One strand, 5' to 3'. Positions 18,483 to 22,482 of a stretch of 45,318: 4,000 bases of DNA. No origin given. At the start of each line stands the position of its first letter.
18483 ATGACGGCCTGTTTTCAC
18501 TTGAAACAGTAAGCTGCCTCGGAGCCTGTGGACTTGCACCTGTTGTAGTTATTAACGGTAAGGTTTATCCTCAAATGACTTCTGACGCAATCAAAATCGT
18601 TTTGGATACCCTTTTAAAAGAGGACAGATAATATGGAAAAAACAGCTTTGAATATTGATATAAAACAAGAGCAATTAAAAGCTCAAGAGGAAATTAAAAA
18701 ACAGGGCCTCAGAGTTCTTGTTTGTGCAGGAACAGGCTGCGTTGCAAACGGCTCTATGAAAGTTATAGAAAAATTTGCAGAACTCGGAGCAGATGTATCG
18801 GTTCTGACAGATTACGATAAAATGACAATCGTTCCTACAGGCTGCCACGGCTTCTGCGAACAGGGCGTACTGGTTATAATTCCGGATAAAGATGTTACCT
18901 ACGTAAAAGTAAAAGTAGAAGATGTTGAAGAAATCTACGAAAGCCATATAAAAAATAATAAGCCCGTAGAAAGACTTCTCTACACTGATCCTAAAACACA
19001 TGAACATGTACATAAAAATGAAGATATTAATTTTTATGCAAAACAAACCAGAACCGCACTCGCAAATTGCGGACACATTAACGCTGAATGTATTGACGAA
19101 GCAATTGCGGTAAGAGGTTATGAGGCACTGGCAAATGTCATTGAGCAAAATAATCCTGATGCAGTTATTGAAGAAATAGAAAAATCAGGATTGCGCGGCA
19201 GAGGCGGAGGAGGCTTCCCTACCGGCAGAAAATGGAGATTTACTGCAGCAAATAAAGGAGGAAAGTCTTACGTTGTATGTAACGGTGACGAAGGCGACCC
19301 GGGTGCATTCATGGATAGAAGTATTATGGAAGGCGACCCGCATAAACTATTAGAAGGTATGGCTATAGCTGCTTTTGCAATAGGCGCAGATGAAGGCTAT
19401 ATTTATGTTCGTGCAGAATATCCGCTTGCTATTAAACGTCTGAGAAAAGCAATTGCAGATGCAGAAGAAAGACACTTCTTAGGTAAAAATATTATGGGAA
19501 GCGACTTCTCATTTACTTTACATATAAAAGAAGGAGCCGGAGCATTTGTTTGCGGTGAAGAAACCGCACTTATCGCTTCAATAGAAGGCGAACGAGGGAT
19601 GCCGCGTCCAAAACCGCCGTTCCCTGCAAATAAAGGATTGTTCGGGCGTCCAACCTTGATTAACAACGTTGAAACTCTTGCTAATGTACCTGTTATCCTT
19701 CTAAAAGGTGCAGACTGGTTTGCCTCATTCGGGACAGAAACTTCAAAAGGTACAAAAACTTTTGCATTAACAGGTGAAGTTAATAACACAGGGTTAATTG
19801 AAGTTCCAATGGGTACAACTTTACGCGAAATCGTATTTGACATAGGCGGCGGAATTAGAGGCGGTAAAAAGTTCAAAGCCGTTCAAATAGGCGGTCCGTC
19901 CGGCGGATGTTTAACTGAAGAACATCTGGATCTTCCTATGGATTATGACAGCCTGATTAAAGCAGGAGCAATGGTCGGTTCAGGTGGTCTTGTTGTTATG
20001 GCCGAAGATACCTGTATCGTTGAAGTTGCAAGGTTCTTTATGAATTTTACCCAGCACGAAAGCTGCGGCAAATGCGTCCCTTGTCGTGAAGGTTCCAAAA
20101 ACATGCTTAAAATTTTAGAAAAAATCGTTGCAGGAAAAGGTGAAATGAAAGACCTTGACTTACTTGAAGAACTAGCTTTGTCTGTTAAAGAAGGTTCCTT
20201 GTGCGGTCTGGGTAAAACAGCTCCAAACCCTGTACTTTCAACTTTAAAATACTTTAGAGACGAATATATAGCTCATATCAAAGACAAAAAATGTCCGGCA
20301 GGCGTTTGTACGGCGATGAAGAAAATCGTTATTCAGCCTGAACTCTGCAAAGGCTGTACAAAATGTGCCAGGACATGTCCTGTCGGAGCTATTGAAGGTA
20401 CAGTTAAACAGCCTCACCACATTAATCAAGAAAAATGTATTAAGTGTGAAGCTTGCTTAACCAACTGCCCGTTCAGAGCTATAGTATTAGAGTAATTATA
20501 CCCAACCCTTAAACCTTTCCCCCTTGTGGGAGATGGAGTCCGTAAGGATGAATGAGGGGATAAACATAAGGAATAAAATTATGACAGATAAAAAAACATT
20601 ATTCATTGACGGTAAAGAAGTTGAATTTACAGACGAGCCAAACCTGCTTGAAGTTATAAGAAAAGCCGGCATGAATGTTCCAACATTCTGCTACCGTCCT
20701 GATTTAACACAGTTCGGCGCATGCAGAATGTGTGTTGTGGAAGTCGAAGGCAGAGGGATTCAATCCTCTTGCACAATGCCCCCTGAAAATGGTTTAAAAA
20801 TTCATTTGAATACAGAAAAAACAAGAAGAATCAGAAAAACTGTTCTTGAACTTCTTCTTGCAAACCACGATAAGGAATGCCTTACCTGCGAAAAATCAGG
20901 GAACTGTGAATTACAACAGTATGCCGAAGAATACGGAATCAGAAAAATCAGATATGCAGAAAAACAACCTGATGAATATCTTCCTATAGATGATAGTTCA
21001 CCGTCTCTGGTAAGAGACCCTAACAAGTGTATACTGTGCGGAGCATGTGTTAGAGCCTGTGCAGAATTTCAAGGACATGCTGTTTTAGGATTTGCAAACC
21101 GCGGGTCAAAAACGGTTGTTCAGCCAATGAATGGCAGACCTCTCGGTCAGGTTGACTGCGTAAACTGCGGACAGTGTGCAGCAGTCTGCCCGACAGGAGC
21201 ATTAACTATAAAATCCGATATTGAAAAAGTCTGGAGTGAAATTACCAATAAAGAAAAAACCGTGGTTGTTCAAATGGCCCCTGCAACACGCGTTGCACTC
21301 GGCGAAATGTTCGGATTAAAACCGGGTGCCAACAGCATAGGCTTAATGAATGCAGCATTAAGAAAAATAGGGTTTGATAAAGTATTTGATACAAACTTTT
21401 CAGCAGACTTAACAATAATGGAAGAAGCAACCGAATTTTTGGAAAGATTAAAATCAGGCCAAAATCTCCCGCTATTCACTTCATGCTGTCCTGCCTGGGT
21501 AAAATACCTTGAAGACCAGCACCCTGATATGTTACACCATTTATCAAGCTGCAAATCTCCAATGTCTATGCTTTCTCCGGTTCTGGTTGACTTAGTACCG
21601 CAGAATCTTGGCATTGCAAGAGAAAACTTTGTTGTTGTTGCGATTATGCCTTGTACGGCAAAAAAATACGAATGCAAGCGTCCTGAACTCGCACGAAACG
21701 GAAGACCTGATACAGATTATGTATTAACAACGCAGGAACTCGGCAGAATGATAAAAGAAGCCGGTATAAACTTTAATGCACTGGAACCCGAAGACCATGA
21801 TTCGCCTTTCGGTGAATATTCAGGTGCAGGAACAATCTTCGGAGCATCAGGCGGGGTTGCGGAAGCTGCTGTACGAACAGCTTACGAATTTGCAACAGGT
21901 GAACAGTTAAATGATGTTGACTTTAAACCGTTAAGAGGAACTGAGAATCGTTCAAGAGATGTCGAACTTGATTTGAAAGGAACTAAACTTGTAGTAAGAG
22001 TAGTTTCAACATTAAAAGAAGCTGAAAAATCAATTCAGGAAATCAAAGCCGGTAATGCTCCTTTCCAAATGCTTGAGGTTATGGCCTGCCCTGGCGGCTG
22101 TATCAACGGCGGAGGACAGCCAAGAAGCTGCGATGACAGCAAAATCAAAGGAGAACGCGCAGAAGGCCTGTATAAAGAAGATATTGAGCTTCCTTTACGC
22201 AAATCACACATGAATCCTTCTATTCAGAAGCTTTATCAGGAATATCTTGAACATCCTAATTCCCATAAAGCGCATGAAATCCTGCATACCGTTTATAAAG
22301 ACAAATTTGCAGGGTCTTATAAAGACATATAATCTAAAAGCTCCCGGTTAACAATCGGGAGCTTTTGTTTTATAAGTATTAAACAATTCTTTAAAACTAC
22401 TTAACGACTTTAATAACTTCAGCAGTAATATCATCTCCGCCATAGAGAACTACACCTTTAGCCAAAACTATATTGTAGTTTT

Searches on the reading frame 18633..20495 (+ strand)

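Call 33: search_protein_families(library=pfam, proteins=[window:18633-20495:+], max_evalue=0.001)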
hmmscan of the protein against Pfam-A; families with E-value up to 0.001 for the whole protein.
window:18633-20495:+ (620 aa): 12 families
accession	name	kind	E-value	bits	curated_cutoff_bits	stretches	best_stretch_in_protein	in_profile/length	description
PF01512.22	Complex1_51K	-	1.3e-49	168.4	31.2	1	182-353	1-149/150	Nuo51 FMN-binding domain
PF10589.14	NADH_4Fe-4S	-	1.2e-35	121.6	23.5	1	464-548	1-85/85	NADH-ubiquinone oxidoreductase-F iron-sulfur binding region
PF00037.32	Fer4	-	7.6e-12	45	21.1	2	596-617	2-23/24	4Fe-4S binding domain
PF12837.12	Fer4_6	-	4.4e-11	42.6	25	2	564-587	1-24/24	4Fe-4S binding domain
PF14697.11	Fer4_21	-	3.3e-08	34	35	1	566-617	2-57/59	4Fe-4S dicluster domain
PF13237.11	Fer4_10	-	3.4e-08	33.7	25.5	1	564-613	1-53/53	4Fe-4S dicluster domain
PF12838.12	Fer4_7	-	3e-07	31.2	27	1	572-616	2-52/52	4Fe-4S dicluster domain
PF01257.25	2Fe-2S_thioredx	-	4.5e-07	30.2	24.8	1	26-103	66-142/145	Thioredoxin-like [2Fe-2S] ferredoxin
PF10531.15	SLBB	-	1.1e-06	28.8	27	1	377-425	2-53/55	SLBB domain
PF13187.11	Fer4_9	-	1e-05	25.9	27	1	572-616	2-51/52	4Fe-4S dicluster domain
PF22461.2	SLBB_2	-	1.4e-05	25.5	27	1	375-434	1-57/79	SLBB domain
PF12797.12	Fer4_2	-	2.7e-05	24.3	24.5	1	595-614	3-22/22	4Fe-4S binding domain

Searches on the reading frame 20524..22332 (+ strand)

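Call 33: search_protein_families(library=pfam, proteins=[window:20524-22332:+], max_evalue=0.001)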
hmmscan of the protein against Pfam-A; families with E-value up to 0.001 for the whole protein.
window:20524-22332:+ (602 aa): 15 families
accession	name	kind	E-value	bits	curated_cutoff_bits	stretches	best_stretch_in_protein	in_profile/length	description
PF02906.19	Fe_hyd_lg_C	-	1.6e-91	306.7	22.1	1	245-530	1-245/245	Iron only hydrogenase large subunit, C-terminal domain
PF02256.22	Fe_hyd_SSU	-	2.5e-23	82.3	24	1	540-594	2-56/56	Iron hydrogenase small subunit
PF10588.14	NADH-G_4Fe-4S_3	-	3.1e-20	71.9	27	1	104-143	1-40/40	NADH-ubiquinone oxidoreductase-G iron-sulfur binding region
PF13510.11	Fer2_4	-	8.8e-15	55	22.8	1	25-97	5-81/82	2Fe-2S iron-sulfur cluster binding domain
PF12838.12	Fer4_7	-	1e-08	35.9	27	1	168-226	1-52/52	4Fe-4S dicluster domain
PF22117.2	Fer4_Nqo3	-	2.9e-08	34.2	27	1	163-228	5-67/67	NADH-quinone oxidoreductase subunit 3, ferredoxin-like domain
PF00037.32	Fer4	-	1.2e-07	31.7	21.1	2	211-228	7-24/24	4Fe-4S binding domain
PF13237.11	Fer4_10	-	1.1e-06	29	25.5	1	162-223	2-53/53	4Fe-4S dicluster domain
PF13183.11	Fer4_8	-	2.7e-06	28.2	27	1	167-225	3-67/68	4Fe-4S dicluster domain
PF12837.12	Fer4_6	-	3.2e-06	27.3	25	1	164-181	4-21/24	4Fe-4S binding domain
PF00111.32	Fer2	-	3.3e-06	27.4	21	1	27-82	2-55/77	2Fe-2S iron-sulfur cluster binding domain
PF13187.11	Fer4_9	-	5.2e-06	26.8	27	1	168-226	1-51/52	4Fe-4S dicluster domain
PF14697.11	Fer4_21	-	5.9e-06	26.8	35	1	165-227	4-57/59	4Fe-4S dicluster domain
PF13484.11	Fer4_16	-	1.6e-05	26.1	30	1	212-245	2-38/66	4Fe-4S double cluster binding domain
PF12797.12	Fer4_2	-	0.00024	21.3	24.5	1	163-180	4-21/22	4Fe-4S binding domain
